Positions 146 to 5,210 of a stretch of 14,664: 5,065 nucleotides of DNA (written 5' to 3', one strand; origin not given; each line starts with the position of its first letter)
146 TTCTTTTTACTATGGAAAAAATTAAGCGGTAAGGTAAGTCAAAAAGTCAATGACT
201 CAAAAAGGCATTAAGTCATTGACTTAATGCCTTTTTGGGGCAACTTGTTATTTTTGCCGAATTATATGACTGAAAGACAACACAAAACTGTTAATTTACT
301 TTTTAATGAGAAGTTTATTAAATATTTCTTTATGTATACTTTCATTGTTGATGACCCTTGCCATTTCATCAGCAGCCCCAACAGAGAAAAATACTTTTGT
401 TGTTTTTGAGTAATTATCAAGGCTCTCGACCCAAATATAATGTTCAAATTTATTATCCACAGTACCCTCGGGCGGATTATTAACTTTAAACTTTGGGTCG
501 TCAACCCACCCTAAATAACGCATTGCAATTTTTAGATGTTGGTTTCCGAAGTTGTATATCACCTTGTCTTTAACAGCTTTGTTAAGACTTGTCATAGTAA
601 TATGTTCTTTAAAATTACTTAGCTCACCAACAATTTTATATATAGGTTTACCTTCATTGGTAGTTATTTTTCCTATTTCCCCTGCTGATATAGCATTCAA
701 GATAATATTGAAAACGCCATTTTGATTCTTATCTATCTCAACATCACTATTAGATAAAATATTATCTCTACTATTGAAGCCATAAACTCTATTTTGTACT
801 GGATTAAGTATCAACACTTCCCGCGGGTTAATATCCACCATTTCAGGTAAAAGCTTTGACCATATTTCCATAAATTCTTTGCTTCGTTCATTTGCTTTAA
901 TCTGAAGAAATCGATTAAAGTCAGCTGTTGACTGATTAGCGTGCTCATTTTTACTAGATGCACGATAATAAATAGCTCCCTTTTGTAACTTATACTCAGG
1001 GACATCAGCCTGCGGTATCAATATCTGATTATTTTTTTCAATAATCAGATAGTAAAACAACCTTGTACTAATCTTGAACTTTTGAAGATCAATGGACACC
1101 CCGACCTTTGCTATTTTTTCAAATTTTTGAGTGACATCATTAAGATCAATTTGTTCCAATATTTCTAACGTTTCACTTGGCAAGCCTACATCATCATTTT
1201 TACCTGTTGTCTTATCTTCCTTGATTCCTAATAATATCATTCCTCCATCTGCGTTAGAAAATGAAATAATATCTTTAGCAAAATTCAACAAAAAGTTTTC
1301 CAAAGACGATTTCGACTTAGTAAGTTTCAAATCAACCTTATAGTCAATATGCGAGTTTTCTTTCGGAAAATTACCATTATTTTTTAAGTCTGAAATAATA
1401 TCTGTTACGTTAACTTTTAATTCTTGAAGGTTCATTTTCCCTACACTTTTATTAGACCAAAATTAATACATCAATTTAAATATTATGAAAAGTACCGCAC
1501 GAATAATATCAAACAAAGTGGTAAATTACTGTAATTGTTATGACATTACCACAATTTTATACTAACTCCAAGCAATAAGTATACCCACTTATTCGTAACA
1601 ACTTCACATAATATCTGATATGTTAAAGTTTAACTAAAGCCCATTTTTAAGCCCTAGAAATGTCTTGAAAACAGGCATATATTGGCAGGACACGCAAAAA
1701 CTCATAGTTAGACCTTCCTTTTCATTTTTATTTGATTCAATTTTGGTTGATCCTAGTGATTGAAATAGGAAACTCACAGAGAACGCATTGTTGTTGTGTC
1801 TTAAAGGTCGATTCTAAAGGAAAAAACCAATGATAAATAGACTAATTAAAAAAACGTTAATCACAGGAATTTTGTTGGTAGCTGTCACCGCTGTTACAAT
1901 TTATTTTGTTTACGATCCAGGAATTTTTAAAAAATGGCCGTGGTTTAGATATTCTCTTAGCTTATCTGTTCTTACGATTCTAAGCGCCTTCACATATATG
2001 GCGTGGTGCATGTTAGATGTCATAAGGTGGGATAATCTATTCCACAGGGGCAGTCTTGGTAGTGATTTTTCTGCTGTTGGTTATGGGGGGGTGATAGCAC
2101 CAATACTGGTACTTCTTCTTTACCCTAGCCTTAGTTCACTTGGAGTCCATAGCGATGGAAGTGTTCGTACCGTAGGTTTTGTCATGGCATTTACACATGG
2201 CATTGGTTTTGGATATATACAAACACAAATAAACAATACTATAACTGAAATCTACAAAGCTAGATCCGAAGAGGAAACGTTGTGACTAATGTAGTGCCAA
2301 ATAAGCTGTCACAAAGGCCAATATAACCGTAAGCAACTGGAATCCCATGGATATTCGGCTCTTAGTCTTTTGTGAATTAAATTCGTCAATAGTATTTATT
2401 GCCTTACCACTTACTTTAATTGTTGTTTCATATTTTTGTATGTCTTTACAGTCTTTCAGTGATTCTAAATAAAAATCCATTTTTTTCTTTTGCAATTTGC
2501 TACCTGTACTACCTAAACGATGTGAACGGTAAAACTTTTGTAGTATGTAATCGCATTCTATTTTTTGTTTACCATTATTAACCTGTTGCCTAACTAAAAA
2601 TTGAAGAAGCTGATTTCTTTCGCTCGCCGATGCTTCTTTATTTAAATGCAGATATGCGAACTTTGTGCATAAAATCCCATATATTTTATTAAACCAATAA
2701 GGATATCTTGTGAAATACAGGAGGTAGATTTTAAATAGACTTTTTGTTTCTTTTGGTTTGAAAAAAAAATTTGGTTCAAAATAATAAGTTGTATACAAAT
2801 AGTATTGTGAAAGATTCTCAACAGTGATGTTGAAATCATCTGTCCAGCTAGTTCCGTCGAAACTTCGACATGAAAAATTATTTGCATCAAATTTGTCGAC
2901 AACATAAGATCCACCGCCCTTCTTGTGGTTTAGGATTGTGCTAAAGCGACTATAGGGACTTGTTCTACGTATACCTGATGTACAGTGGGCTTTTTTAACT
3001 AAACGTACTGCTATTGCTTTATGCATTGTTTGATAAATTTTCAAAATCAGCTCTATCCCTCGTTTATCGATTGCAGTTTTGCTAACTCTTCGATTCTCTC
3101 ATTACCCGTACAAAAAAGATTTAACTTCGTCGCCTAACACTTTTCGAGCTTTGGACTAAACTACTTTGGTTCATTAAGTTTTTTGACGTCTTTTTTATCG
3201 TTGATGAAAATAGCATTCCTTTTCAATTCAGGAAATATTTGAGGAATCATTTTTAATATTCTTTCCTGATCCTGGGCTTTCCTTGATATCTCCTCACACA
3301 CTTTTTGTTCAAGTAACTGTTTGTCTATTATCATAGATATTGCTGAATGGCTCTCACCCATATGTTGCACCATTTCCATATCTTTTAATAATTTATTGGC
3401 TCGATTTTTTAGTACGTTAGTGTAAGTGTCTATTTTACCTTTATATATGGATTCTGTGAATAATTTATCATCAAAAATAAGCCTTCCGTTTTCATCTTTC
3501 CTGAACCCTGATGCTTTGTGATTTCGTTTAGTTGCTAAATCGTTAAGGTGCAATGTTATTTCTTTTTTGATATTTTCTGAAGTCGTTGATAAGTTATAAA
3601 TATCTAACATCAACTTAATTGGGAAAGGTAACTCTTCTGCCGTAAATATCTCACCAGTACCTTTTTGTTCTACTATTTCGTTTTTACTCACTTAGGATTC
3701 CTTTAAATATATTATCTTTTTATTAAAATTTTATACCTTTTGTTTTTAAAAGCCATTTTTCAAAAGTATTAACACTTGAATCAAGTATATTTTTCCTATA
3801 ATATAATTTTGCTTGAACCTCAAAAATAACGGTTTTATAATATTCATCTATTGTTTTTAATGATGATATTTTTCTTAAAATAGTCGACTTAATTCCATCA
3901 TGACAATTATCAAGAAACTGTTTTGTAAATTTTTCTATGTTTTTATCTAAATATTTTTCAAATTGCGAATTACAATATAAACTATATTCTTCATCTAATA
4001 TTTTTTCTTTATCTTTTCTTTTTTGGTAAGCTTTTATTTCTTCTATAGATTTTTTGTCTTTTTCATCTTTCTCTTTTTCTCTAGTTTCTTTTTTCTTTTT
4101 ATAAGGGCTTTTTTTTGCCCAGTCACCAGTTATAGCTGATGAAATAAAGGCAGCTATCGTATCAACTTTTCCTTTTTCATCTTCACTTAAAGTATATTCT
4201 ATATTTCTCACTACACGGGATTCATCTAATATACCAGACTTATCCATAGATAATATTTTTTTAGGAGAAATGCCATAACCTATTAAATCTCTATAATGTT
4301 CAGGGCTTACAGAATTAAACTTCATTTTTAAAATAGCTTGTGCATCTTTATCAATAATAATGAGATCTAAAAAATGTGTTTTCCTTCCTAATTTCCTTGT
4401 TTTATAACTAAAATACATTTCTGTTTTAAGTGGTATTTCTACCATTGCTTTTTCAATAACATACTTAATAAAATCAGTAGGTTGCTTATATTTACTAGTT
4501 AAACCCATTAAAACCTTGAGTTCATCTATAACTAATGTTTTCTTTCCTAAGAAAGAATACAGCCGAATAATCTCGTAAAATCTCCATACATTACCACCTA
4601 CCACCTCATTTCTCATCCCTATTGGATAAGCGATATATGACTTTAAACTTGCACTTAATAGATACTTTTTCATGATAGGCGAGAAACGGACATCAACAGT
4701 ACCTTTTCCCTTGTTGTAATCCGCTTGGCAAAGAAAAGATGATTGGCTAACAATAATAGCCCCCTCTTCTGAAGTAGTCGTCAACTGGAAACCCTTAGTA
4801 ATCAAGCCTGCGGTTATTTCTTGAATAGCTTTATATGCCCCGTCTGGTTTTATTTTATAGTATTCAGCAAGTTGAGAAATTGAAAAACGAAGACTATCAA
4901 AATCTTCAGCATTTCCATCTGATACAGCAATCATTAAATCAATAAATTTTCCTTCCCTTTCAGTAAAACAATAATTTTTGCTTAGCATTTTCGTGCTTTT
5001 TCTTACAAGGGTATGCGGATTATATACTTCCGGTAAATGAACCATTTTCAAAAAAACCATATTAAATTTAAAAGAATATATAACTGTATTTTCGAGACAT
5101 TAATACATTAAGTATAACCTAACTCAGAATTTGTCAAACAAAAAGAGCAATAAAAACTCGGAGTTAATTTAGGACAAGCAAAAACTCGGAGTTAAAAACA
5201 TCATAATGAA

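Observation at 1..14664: Genetic-code mosaic: two TGA-rich cargo genes sit in a plasmid backbone with no internal TGA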

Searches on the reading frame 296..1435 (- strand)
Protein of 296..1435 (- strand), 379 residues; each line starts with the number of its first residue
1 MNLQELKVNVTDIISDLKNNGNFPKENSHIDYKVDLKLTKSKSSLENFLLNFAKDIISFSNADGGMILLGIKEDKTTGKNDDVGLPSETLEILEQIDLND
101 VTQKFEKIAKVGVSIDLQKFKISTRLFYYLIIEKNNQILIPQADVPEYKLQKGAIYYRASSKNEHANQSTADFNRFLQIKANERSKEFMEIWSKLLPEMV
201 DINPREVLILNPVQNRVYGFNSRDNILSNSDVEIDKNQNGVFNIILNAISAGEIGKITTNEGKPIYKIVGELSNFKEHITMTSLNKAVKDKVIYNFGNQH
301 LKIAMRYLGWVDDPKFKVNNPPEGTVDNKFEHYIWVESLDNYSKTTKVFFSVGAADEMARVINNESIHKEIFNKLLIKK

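Call 6: search_protein_families(library=pfam, max_evalue=0.01, proteins=[window:299-1435:-])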
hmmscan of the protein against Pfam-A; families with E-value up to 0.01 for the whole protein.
seq(379 aa): 1 family
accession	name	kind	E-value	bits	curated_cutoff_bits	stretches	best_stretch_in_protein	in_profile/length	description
PF04326.19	SLFN_AlbA_2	-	3.5e-15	57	25.3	1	26-167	1-118/118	Schlafen, AlbA_2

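Call 11: find_encoding_contigs(protein=window:296-1435:-, flank=10000, max_places=10)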
Protein window:296-1435:- (379 aa): no gene with exactly this product is on record in the collection.

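Call 72: search_protein_families(library=padloc, max_evalue=0.001, proteins=[window:296-1435:-])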
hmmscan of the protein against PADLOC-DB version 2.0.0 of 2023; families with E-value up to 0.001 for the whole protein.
window:296-1435:- (379 aa): 0 families

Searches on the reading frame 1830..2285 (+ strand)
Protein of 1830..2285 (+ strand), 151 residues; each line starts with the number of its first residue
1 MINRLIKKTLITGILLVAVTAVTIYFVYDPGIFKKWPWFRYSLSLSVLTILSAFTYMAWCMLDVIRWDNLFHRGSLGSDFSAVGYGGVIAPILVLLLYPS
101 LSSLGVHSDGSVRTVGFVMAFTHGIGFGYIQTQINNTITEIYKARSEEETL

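Call 6: search_protein_families(library=pfam, max_evalue=0.01, proteins=[window:1830-2282:+])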
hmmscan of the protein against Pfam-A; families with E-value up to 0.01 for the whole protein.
seq(151 aa): 0 families

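Call 71: search_protein_families(library=ncbifam, max_evalue=0.01, proteins=[window:1830-2285:+])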
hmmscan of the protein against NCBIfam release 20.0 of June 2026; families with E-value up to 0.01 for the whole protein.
window:1830-2285:+ (151 aa): 0 families

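Call 72: search_protein_families(library=padloc, max_evalue=0.001, proteins=[window:1830-2285:+])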
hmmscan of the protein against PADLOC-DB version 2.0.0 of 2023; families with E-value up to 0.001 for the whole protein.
window:1830-2285:+ (151 aa): 0 families

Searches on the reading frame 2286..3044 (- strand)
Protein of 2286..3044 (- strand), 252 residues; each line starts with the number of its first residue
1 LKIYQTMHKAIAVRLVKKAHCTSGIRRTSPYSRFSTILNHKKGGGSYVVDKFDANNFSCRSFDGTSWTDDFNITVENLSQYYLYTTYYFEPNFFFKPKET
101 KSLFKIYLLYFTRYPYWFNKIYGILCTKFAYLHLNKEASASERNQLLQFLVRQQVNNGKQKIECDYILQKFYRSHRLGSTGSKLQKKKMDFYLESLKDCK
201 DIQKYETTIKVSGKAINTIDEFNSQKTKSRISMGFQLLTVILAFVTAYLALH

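Call 6: search_protein_families(library=pfam, max_evalue=0.01, proteins=[window:2289-3044:-])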
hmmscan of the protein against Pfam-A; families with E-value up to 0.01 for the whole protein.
seq(252 aa): 0 families

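Call 71: search_protein_families(library=ncbifam, max_evalue=0.01, proteins=[window:2286-3044:-])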
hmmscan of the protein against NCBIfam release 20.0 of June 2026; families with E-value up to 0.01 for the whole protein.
window:2286-3044:- (252 aa): 0 families

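Call 72: search_protein_families(library=padloc, max_evalue=0.001, proteins=[window:2286-3044:-])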
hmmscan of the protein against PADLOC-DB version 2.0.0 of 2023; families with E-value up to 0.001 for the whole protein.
window:2286-3044:- (252 aa): 0 families

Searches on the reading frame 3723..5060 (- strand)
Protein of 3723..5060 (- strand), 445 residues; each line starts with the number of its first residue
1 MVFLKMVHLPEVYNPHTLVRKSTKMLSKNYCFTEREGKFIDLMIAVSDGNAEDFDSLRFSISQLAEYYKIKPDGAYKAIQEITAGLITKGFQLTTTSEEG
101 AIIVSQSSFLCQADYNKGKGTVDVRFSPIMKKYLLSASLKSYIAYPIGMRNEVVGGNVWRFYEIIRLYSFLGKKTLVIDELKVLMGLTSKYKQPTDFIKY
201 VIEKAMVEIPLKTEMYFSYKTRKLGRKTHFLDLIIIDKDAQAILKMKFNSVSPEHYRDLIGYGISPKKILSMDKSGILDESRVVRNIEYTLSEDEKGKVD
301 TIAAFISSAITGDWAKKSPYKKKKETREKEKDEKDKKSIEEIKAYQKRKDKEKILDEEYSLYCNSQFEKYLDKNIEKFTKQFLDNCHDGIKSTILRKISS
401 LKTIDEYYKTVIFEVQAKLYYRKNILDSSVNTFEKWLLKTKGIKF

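Call 6: search_protein_families(library=pfam, max_evalue=0.01, proteins=[window:3726-5060:-])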
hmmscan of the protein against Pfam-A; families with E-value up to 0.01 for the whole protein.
seq(445 aa): 2 families
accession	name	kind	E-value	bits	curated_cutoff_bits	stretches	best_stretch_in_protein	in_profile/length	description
PF01051.27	Rep3_N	-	3.3e-20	73.4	22.4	1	19-165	2-140/141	Initiator Replication protein, WH1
PF21205.3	Rep3_C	-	1.6e-13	51.1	21.1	1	178-231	2-55/59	Initiator Rep protein, WH2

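Call 9: find_encoding_contigs(protein=window:3723-5060:-, flank=10000, max_places=10)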
Protein window:3723-5060:- (445 aa): no gene with exactly this product is on record in the collection.

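Call 60: find_homologous_proteins(query=window:3723-5060:-)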
Query window:3723-5060:- (445 aa): 2 proteins with E <= 0.001 among 7164 candidates.
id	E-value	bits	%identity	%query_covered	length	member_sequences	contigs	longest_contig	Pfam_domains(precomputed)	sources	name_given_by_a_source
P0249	4.6e-285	963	100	99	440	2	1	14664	PF01051.28,PF21205.4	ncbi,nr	ncbi:replication initiation protein [Desulfotalea psychrophila]|nr:replication initiation protein [D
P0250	3.3e-10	58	34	35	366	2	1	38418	PF01051.28,PF21205.4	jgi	jgi:plasmid replication initiation protein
